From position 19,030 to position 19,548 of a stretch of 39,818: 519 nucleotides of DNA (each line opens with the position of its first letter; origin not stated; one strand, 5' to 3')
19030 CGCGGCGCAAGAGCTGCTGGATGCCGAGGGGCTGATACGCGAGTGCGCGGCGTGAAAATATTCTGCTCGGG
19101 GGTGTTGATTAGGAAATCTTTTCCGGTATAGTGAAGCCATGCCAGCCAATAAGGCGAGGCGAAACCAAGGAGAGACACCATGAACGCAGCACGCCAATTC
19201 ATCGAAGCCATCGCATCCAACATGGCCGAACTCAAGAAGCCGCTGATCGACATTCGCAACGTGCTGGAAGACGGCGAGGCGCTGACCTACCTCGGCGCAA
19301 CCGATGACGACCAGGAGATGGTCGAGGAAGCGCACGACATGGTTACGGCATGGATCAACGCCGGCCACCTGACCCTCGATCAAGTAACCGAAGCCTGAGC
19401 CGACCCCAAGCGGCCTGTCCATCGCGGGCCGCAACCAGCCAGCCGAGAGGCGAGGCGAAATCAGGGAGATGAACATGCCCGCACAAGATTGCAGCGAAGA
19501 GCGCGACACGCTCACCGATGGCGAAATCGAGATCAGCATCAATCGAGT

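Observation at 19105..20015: Candidate anti-CRISPR operon: strong promoter, two unrecognised 72-aa acidic proteins, Aca1-like HTH, terminator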

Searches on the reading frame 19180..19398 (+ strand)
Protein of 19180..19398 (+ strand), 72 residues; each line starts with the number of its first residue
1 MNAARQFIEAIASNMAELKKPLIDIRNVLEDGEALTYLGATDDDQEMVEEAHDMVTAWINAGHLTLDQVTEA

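Call 4: search_protein_families(library=pfam, proteins=[window:19180-19398:+], max_evalue=1)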
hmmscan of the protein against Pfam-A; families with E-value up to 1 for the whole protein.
window:19180-19398:+ (72 aa): 1 family
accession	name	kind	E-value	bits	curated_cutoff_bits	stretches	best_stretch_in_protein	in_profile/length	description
PF10925.13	DUF2680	-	0.0082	16.7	25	0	8-24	9-25/57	Protein of unknown function (DUF2680)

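Call 9: search_solved_structures(query=window:19180-19398:+, max_evalue=10, show_alignments=2)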
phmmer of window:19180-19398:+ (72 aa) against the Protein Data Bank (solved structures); distinct sequences matched with E-value up to 10: 3.
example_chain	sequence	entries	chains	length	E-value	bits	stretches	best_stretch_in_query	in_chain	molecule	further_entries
7ane_af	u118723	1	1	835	0.23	14.9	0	11-67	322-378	Excreted/secreted protein 15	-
8qpg_TD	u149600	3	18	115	1.1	12.8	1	14-60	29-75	gp30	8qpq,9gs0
1izm_A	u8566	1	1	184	1.2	12.6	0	4-57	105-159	HYPOTHETICAL PROTEIN HI0817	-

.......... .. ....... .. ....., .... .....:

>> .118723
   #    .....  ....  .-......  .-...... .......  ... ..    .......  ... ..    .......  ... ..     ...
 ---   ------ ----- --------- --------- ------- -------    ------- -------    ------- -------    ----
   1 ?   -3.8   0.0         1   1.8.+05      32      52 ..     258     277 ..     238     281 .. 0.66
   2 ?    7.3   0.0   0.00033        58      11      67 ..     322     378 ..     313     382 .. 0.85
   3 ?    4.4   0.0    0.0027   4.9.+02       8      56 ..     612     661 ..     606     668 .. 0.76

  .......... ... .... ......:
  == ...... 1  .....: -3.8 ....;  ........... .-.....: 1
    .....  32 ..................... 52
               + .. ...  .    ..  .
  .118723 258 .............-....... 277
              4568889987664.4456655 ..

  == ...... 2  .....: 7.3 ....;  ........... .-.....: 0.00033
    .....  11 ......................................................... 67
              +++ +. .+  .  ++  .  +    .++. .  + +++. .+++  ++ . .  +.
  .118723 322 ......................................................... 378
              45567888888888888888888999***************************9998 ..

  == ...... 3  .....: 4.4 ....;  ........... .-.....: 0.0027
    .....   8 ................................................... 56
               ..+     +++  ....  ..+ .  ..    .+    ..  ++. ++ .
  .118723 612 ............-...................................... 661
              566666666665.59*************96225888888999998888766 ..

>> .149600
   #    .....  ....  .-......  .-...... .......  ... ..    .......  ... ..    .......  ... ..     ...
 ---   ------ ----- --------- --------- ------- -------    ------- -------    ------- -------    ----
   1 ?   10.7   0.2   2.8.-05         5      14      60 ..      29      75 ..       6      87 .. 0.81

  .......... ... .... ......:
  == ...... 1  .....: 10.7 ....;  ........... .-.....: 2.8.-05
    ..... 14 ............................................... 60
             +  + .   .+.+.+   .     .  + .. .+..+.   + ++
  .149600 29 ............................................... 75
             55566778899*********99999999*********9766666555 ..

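Call 11: search_protein_families(library=phrogs, proteins=[window:19180-19398:+], max_evalue=0.1)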
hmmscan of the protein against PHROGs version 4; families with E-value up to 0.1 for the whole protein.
window:19180-19398:+ (72 aa): 1 family
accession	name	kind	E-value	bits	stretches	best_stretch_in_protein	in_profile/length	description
phrog_20443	-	unknown function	0.028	15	1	23-54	26-56/130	-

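Call 12: search_protein_families(library=ncbifam, proteins=[window:19180-19398:+], max_evalue=0.1)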
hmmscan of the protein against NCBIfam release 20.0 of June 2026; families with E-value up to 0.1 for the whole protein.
window:19180-19398:+ (72 aa): 0 families

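Call 13: search_dna_similar(query=window:19180-19398:+, collection=phages, mode=protein, max_evalue=1, max_rows=30)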
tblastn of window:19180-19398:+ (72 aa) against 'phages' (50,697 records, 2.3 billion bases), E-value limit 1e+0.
Records with a match: 1; places in all: 1; records where one place covers at least 80% of the query: 1.
Best place of each record, by identity: <60% 1.
By first word of the organism name: Aeromonas 1.
By host as written in the record: Aeromonas sp. 1.
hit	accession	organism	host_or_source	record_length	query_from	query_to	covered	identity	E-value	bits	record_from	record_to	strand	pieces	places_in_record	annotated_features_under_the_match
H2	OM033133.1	Aeromonas phage phiA005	Aeromonas sp.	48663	1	66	92%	51.5%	5e-10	59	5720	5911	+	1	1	hypothetical protein (x2)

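Call 15: get_annotated_region(hit=H2, flank=3000)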
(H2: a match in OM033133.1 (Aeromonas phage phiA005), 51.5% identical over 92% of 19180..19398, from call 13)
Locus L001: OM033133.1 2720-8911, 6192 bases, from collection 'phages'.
description: Aeromonas phage phiA005, complete genome.
organism: Aeromonas phage phiA005 (NCBI taxid 2903992)
taxonomy: Viruses; Duplodnaviria; Heunggongvirae; Uroviricota; Caudoviricetes
host: Aeromonas sp.; source: -; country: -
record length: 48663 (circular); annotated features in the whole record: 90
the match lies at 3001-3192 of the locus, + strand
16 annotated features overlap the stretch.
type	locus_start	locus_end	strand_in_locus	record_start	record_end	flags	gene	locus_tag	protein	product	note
CDS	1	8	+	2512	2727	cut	-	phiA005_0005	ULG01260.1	hypothetical protein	-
CDS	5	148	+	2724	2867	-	-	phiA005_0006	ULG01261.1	hypothetical protein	-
CDS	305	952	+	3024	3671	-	-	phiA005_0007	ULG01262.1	hypothetical protein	-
CDS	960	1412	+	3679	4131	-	-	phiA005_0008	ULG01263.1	hypothetical protein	-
CDS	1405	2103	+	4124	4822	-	pphA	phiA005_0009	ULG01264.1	serine/threonine protein phosphatase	-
CDS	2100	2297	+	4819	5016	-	-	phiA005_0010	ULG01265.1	hypothetical protein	-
CDS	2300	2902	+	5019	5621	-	-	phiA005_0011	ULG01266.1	putative recombination protein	putative NinG recombination protein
CDS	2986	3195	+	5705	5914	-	-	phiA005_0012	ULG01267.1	hypothetical protein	-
CDS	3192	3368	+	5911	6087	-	-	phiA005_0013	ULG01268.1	hypothetical protein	-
CDS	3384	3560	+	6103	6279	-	-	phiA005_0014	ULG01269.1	hypothetical protein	-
CDS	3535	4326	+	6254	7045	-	-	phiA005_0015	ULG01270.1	hypothetical protein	-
CDS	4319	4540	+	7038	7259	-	-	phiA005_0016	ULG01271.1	hypothetical protein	-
CDS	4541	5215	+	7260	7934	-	-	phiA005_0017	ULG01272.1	hypothetical protein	-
CDS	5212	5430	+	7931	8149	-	-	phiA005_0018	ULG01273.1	hypothetical protein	-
CDS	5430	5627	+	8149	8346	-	-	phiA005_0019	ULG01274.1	hypothetical protein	-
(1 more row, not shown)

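Call 16: find_homologous_proteins(query=window:19180-19398:+, max_evalue=0.01)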
Query window:19180-19398:+ (72 aa): 43 proteins with E <= 0.01 among 43 candidates.
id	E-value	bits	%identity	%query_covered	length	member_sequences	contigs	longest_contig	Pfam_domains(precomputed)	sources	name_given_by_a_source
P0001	5.0e-39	148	100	100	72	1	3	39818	-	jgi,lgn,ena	-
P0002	1.0e-31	125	83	100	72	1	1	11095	-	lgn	-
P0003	6.3e-29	116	82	99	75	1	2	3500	-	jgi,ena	-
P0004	1.8e-28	115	80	99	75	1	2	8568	-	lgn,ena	-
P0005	8.1e-28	112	78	100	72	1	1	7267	-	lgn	-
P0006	1.6e-27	111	81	96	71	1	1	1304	-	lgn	-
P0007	4.4e-27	110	79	99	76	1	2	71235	-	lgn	-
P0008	4.9e-27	110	81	96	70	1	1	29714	-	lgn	-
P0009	8.4e-27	109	80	96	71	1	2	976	-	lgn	-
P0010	1.1e-26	109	78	100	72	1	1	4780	-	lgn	-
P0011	1.2e-26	109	78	96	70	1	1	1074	-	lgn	-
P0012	2.3e-26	108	83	96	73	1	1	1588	-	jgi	jgi:hypothetical protein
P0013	4.3e-26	107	78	96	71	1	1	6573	-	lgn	-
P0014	4.3e-26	107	72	99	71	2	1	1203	-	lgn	-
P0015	4.9e-26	107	78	96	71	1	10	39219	-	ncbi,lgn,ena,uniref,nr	ncbi:hypothetical protein EQ836_25305 [Ectopseudomonas mendocina]|uniref:Uncharacterized protein n=1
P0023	6.7e-24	100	74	97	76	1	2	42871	-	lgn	-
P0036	1.0e-15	74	60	100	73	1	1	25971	-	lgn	-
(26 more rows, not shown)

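Call 18: find_encoding_contigs(protein=P0015, flank=4000, max_places=4)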
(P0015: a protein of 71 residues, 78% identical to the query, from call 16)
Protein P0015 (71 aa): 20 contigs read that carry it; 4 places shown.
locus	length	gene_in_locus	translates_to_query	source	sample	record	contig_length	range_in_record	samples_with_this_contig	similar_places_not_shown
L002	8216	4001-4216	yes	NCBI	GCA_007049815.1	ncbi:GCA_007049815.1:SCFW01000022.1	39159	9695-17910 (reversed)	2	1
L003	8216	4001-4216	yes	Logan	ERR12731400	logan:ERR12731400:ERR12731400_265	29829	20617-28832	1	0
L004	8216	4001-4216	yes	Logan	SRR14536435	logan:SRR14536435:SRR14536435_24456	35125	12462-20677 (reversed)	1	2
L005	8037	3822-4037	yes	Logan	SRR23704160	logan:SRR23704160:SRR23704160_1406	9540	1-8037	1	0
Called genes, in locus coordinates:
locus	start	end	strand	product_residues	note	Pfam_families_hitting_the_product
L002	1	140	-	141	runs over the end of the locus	-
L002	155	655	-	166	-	PF11393:T4BSS_DotI_IcmL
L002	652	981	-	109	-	-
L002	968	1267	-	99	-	-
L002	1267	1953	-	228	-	PF13441:Gly-zipper_YMGG, PF13488:Gly-zipper_Omp, PF00691:OmpA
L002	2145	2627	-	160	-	-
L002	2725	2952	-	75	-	-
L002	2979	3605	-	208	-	PF01656:CbiA, PF13614:AAA_31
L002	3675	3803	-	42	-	-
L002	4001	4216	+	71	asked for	-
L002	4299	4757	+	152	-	PF26151:AcrIF11_ADP_ribosyl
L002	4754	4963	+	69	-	-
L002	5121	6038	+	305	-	-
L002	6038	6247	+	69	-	-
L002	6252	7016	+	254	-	PF05857:TraX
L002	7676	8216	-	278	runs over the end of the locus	-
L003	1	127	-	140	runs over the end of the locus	-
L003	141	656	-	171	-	PF11393:T4BSS_DotI_IcmL (weak)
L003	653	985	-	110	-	-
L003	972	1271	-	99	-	-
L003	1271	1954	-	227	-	PF13441:Gly-zipper_YMGG, PF13488:Gly-zipper_Omp, PF00691:OmpA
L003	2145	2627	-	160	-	-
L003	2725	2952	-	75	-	-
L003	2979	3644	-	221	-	PF13614:AAA_31, PF01656:CbiA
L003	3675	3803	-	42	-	-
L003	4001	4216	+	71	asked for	-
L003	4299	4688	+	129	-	-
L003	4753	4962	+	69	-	-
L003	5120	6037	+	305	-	-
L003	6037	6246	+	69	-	-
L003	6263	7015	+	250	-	PF05857:TraX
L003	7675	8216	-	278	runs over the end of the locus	-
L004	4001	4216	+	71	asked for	-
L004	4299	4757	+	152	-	PF26151:AcrIF11_ADP_ribosyl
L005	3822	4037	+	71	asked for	-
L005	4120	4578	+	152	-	PF26151:AcrIF11_ADP_ribosyl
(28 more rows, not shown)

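Call 20: list_cluster_members(proteins=[P0015, P0001, P0044])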
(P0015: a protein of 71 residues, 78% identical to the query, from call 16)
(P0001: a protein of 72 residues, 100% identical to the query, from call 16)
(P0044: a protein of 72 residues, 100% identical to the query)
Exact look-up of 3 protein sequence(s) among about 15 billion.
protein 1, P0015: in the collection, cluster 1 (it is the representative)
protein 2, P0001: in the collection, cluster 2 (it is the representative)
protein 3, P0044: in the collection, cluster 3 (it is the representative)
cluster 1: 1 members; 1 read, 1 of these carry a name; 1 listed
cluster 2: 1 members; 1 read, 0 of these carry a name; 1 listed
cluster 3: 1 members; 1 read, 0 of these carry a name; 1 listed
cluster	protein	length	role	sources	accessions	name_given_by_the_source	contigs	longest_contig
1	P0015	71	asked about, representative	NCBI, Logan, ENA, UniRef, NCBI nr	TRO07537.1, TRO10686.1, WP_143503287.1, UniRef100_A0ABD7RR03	hypothetical protein EQ836_25305 [Ectopseudomonas mendocina] | Uncharacterized protein n=1 Tax=Ectopseudomonas mendocina TaxID=300 RepID=A0ABD7RR03_ECTME | hypothetical protein [Pseudomonas mendocina]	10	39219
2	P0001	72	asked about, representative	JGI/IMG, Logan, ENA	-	-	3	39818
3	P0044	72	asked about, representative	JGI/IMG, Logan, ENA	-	-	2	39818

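Call 30: search_dna_similar(query=window:19180-19398:+, collection=plasmids, mode=protein, max_evalue=0.01, max_rows=30)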
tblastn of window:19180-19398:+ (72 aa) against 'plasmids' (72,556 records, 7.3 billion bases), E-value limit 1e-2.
Records with a match: 1; places in all: 1; records where one place covers at least 80% of the query: 1.
Best place of each record, by identity: 60-80% 1.
By first word of the organism name: Aeromonas 1.
By predicted mobility (MOB-suite, as given by PLSDB): mobilizable 1.
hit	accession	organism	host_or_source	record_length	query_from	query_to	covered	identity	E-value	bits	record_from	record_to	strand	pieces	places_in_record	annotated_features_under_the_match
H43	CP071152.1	Aeromonas caviae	Homo sapiens,cell culture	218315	2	62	85%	68.9%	1e-20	90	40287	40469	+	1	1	hypothetical protein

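Call 32: find_related_loci(query=A1, collection=genome_contigs, flank=4000)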
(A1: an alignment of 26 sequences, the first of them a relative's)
Query A1 (72 aa) in genome_contigs; peptide patterns used: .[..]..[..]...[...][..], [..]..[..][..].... (x = any residue, [..] = any of these).
125 stretches matched a pattern, but none encodes a relative of the query by tblastn (E <= 1e-3).

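Call 33: find_related_loci(query=A1, collection=viral_contigs, flank=4000)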
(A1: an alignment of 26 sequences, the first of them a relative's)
Query A1 (72 aa) in viral_contigs; peptide patterns used: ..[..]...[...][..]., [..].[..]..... (x = any residue, [..] = any of these).
152 stretches matched a pattern; 5 encode a relative of the query (tblastn E <= 1e-3); 5 distinct loci.
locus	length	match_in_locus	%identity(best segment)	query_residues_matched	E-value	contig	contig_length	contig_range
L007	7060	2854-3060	77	1-69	4e-32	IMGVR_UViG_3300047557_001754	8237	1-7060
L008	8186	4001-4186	51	4-66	6e-15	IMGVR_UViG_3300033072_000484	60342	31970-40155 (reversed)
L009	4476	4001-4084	71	25-52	4e-8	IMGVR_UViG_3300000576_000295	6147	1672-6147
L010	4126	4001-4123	49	1-45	8e-7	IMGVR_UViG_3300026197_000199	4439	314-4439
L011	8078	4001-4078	62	27-52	9e-7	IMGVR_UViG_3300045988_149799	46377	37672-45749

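Call 34: find_encoding_contigs(protein=P0007, flank=3000, max_places=2)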
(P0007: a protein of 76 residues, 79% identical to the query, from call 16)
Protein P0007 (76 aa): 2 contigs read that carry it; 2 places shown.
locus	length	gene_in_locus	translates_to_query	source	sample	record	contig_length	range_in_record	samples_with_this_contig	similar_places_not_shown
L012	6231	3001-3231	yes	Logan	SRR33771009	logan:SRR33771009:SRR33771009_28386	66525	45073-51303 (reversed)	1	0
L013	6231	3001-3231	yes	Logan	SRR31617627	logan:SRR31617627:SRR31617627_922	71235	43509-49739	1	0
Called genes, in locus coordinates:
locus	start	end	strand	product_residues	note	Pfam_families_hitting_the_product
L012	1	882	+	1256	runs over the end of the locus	PF18823:InPase, PF18788:DarA_N, PF18763:ddrB-ParB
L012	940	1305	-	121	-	PF13560:HTH_31 (weak), PF01381:HTH_3 (weak)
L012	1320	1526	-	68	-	-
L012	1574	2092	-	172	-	-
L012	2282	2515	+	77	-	-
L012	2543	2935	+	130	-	-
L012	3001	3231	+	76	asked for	-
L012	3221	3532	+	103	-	-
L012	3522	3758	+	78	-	-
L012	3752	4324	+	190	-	-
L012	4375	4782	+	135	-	PF24720:DUF7673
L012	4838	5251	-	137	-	-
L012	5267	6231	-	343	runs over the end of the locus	PF17989:ALP_N, PF21522:MreB-like_C (weak)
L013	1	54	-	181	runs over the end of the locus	PF12844:HTH_19 (faint), PF13560:HTH_31 (weak), PF01381:HTH_3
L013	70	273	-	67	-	-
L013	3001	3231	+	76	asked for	-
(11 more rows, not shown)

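Call 35: find_encoding_contigs(protein=P0023, flank=3000, max_places=2)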
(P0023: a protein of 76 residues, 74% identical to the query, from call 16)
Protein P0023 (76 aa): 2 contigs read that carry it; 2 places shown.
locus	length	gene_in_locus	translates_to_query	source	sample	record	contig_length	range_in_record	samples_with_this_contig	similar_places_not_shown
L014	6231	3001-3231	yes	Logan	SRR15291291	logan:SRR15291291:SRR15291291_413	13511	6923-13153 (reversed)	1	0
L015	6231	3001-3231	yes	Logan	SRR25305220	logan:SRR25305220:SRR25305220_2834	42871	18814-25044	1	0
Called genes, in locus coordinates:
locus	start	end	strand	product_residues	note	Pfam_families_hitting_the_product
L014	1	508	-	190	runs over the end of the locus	-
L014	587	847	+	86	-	-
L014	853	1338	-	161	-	PF06199:Phage_tail_2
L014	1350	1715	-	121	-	PF23842:Phage_tail_terminator_3 (weak)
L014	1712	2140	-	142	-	-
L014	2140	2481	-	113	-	-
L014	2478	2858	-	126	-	PF24085:DUF7370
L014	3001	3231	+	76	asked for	-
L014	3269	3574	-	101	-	-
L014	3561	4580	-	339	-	PF19774:DUF6260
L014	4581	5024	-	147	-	-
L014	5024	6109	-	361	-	-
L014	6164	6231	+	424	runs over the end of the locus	-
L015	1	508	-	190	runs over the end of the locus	-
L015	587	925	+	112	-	-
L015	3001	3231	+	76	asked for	-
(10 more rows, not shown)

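Call 36: find_encoding_contigs(protein=P0008, flank=3000, max_places=2)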
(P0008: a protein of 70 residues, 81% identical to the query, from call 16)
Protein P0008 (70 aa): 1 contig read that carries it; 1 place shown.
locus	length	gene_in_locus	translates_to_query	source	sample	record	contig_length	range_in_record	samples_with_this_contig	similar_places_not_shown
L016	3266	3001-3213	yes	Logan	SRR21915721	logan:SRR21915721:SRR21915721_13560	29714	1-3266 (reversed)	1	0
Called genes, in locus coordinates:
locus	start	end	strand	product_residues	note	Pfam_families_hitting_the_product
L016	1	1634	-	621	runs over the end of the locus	PF00665:rve (weak), PF09299:Mu-transpos_C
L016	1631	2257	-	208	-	PF08722:Tn7_TnsA-like_N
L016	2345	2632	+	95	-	PF00589:Phage_integrase (weak)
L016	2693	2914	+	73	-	PF03333:PapB (weak)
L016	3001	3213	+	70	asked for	-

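Call 37: find_encoding_contigs(protein=P0036, flank=3000, max_places=2)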
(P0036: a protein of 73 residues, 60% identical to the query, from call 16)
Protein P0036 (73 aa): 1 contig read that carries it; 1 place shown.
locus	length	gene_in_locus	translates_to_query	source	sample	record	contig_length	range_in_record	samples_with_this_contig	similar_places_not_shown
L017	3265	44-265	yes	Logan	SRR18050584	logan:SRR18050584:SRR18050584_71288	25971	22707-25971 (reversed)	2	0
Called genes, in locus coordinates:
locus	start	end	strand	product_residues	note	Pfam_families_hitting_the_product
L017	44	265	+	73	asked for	-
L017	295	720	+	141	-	-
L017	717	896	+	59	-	-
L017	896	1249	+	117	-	-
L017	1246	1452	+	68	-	-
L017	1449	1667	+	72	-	-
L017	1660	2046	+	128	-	-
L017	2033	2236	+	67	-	-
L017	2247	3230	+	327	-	-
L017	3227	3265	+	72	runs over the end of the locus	PF14354:Lar_restr_allev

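Call 56: predict_structure(alignment_id=A1)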
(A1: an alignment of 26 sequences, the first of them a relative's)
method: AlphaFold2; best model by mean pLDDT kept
length: 72 residues; sequences in the alignment: 26
mean_pLDDT: 89.9   pTM: 0.79
mean pLDDT of the five models: 89.9, 88.3, 87.2, 86.4, 86.4
residues with pLDDT >= 90: 46; 70-90: 23; 50-70: 2; < 50: 1
segments of 3 or more residues with pLDDT < 50: none
pLDDT, mean of each block of 10 residues (from residue 1): 87 90 95 86 90 96 92 54
secondary structure, 60 per line:
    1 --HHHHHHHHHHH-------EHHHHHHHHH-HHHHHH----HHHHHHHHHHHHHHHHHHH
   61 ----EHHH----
elements in order: H3-13 H22-30 H32-37 H42-60

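Call 61: fold_search(model_id=the predicted structure, library=pdb)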
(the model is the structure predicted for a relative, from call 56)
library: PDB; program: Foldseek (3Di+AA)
matches with E <= 10: 14; with E <= 0.001: 0
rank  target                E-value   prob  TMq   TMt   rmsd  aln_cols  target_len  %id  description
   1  6lu0_A                3.0e+00  0.04  0.24  0.03   5.5        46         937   26  Crystal structure of Cas12i2 ternary complex with 12 nt spacer (released 2020-10-28)
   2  5t5s                  3.6e+00  0.13  0.47  0.19   6.5        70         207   17  A fragment of a human tRNA synthetase (released 2016-11-30)
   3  6ltu_A                4.1e+00  0.04  0.24  0.03   5.5        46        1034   26  Crystal structure of Cas12i2 ternary complex with double Mg2+ bound in catalytic pocket (released 2020-10-28)
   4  3adb_B                4.4e+00  0.05  0.28  0.11   9.6        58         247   14  Crystal structure of O-phosphoseryl-tRNA kinase complexed with selenocysteine tRNA and AMPPNP (crystal type 1) (released 2010-07-28)
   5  9e2t_A                7.0e+00  0.04  0.31  0.25   6.4        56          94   18  Structure of a de novo designed interleukin-21 mimetic complex with IL-21R and IL-2Rg (released 2025-09-24)
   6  7w5w_F                7.0e+00  0.04  0.39  0.09   7.8        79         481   14  Cryo-EM structure of SoxS-dependent transcription activation complex with micF promoter DNA (released 2022-10-26)
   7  6ltr_A                7.5e+00  0.02  0.23  0.03   5.7        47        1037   23  Crystal structure of Cas12i2 ternary complex with single Mg2+ bound in catalytic pocket (released 2020-10-28)
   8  9edr_C                8.6e+00  0.05  0.41  0.15   6.8        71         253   13  Tubulin Cofactors D,E,G,C and Tubulin complex -- TBCC N Terminus Bound to Tubulin (released 2026-02-04)
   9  3b1w_C                8.6e+00  0.05  0.38  0.14   5.6        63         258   10  Crystal structure of an S. thermophilus NFeoB E67A mutant bound to GDP (released 2011-11-02)
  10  3usy_A                8.6e+00  0.02  0.32  0.12  10.4        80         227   16  Crystal structure of Flig (residue 116-343) from H. Pylori (released 2011-12-14)
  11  1h54_A                9.2e+00  0.02  0.24  0.04   4.3        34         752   18  Maltose phosphorylase from Lactobacillus brevis (released 2001-09-05)
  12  4hwc_C                9.2e+00  0.02  0.27  0.23   8.9        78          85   17  Structure of ATBAG1 (released 2013-05-29)
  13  7zv9_A                9.8e+00  0.04  0.38  0.23   6.8        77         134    9  Crystal structure of FLT3 in complex with a monomeric FLT3 Ligand variant (released 2023-05-31)
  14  3b1w_A                9.8e+00  0.04  0.37  0.14   5.6        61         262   10  Crystal structure of an S. thermophilus NFeoB E67A mutant bound to GDP (released 2011-11-02)

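Call 65: search_solved_structures(query=A1, max_evalue=10)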
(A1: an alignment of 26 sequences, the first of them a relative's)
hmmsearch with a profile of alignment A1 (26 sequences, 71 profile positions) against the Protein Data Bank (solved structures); distinct sequences matched with E-value up to 10: 16.
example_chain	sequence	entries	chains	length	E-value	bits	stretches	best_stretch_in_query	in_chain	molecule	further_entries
8a3k_UNK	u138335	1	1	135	0.00024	23.9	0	6-29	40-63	sc-apCC-4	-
8qad_A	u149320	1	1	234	0.017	18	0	6-29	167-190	sc-apCC-6-LLIA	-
6ajn_C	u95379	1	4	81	0.088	15.7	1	38-59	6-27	DUF1778 domain-containing protein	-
6ajm_C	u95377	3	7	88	0.099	15.5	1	38-59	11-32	DUF1778 domain-containing protein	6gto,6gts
1eq1_A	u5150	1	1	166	0.16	14.8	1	4-28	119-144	APOLIPOPHORIN-III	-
5zgn_A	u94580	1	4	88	0.24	14.3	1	38-60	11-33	KacA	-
1br0_A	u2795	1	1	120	0.45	13.4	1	4-26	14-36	PROTEIN (SYNTAXIN 1-A)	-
3lg7_A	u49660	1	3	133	0.48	13.3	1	3-26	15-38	4E10_S0_1EZ3A_002_C (T246)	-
2nup_C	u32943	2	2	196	0.53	13.2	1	3-38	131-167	Vesicle-trafficking protein SEC22b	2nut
8hr0_C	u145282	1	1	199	0.54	13.2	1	3-38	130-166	Vesicle-trafficking protein SEC22b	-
1ez3_A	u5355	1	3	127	0.54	13.2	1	4-26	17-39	SYNTAXIN-1A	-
2db0_A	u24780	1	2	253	0.55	13.1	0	3-35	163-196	253aa long hypothetical protein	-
6rb7_A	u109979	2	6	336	0.93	12.4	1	13-57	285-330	Putative N-acetylneuraminate lyase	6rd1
6rab_A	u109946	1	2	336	0.93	12.4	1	13-57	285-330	Putative N-acetylneuraminate lyase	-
6nz3_A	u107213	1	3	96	2.2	11.2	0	13-32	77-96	Design construct XAA_GGHN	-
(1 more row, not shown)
